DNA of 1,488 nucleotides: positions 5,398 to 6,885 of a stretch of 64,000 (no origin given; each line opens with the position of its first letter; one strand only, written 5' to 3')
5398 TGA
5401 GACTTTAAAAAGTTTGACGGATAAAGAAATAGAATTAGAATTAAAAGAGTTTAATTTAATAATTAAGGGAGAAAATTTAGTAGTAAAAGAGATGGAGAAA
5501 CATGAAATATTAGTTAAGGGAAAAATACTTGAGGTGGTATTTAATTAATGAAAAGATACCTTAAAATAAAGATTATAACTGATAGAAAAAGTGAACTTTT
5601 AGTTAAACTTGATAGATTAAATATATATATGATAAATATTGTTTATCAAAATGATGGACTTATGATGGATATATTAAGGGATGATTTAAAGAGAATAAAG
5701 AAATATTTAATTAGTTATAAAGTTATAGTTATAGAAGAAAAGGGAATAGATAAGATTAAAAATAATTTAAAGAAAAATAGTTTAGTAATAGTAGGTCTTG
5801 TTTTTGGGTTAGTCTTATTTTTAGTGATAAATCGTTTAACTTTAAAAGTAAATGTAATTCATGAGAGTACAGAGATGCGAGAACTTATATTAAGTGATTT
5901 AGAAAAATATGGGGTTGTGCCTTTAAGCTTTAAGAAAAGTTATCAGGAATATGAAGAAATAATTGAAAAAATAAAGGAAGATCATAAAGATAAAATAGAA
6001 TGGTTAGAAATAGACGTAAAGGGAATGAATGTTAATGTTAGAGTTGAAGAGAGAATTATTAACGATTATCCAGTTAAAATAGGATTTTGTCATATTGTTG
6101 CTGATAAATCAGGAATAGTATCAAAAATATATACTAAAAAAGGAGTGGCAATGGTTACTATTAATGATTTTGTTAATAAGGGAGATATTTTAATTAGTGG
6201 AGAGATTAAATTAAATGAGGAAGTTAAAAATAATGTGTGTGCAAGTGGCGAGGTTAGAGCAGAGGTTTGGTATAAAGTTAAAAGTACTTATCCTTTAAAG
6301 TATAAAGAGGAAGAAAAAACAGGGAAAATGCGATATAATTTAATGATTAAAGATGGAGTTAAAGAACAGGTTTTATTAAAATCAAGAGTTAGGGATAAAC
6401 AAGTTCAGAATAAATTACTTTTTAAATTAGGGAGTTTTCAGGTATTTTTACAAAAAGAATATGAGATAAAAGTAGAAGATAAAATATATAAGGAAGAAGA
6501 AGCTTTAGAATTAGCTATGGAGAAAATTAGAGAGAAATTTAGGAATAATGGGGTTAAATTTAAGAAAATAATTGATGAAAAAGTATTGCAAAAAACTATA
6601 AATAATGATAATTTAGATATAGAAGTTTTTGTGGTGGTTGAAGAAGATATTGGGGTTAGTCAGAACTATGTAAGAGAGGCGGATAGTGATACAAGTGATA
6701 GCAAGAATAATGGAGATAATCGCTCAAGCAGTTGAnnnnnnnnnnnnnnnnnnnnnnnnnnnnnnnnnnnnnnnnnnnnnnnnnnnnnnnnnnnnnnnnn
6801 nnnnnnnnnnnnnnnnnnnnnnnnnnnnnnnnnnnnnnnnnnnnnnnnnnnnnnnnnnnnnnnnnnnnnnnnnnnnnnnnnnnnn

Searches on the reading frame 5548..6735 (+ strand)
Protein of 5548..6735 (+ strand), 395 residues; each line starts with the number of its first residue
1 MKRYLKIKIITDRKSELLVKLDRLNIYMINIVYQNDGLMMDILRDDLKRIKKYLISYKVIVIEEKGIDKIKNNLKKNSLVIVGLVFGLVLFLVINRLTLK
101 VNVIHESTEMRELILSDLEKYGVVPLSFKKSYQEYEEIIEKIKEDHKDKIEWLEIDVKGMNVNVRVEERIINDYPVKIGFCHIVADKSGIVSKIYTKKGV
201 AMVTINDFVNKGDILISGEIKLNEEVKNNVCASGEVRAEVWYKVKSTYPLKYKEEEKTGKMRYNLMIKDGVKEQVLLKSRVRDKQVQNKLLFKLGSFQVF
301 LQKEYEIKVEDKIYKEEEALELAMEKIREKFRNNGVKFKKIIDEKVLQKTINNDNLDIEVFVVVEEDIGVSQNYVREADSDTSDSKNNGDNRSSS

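Call 43: search_protein_families(library=pfam, proteins=[window:5548-6735:+], max_evalue=0.00001)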
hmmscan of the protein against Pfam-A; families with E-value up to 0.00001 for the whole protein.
window:5548-6735:+ (395 aa): 1 family
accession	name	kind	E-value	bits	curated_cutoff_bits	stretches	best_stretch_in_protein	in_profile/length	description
PF06898.16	YqfD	-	8e-60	203.2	25.2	1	3-368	5-379/379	Putative stage IV sporulation protein YqfD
